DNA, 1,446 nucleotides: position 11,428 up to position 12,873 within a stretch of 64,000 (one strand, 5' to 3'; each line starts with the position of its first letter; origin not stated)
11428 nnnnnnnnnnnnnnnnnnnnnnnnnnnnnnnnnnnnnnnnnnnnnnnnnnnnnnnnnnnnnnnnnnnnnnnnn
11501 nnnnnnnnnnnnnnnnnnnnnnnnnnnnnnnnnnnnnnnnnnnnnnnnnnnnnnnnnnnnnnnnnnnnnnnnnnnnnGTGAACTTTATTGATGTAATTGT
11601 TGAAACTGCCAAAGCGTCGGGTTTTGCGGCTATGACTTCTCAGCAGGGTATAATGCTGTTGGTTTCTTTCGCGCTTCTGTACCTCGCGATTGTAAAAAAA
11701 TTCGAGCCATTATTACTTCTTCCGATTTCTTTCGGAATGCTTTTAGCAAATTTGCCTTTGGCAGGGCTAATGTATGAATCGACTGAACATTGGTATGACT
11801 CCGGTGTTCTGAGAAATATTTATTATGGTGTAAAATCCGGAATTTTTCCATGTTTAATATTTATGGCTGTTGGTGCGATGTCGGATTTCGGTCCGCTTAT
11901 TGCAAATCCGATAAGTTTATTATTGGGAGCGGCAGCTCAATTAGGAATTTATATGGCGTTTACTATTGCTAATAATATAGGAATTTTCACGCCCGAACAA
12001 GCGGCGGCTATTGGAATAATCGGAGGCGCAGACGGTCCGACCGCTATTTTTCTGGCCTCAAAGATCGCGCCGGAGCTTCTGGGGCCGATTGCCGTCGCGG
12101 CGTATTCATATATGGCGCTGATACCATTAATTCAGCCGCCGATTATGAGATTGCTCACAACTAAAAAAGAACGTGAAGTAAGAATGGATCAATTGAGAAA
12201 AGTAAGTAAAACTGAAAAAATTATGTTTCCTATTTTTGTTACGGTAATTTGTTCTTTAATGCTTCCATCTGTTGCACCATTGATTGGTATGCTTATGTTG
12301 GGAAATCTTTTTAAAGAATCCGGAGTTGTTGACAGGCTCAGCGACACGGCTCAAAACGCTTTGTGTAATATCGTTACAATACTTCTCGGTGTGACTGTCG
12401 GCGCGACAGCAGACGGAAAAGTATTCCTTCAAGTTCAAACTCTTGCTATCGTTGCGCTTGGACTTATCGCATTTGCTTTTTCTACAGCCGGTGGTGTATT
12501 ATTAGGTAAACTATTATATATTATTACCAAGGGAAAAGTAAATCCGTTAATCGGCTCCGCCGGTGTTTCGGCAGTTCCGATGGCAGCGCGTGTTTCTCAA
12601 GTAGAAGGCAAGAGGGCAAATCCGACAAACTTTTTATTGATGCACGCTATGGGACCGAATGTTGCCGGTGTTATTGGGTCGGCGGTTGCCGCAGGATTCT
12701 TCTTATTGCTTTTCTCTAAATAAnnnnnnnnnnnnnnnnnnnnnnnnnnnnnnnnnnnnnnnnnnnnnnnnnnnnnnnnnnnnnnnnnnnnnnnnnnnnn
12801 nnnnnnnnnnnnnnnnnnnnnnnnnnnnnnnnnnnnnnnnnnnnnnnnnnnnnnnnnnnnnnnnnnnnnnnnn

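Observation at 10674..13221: HutP-family protein embedded in a malonate decarboxylase operon, with a (G/U)AG-repeat leader and attenuator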

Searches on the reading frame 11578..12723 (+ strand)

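Call 5: search_protein_families(library=pfam, proteins=[window:11578-12723:+])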
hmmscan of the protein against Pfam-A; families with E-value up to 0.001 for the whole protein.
window:11578-12723:+ (381 aa): 1 family
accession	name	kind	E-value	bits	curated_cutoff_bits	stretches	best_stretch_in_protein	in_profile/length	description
PF03977.18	OAD_beta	-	6.8e-159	529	31.6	1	23-378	2-348/349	Na+-transporting oxaloacetate decarboxylase beta subunit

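Call 6: search_protein_families(library=ncbifam, proteins=[window:11578-12723:+])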
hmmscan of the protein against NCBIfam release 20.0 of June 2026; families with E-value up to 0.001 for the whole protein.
window:11578-12723:+ (381 aa): 5 families
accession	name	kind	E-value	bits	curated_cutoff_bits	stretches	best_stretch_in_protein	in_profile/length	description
TIGR01109.1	Na_pump_decarbB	subfamily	1.3e-147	491.5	190.6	1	23-373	2-353/354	sodium ion-translocating decarboxylase subunit beta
NF012020.0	PRK15476.1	subfamily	1.3e-137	459.5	820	2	72-376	117-427/433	oxaloacetate decarboxylase subunit beta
NF012021.0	PRK15477.1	subfamily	6.2e-137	457.2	824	2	72-376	117-427/433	oxaloacetate decarboxylase subunit beta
NF012019.0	PRK15475.1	subfamily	9.5e-137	456.6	822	2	73-376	118-427/433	oxaloacetate decarboxylase subunit beta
TIGR03136.1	malonate_biotin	equivalog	3.9e-54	184.5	596.9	1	26-376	27-393/399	Na+-transporting malonate decarboxylase, carboxybiotin decarboxylase subunit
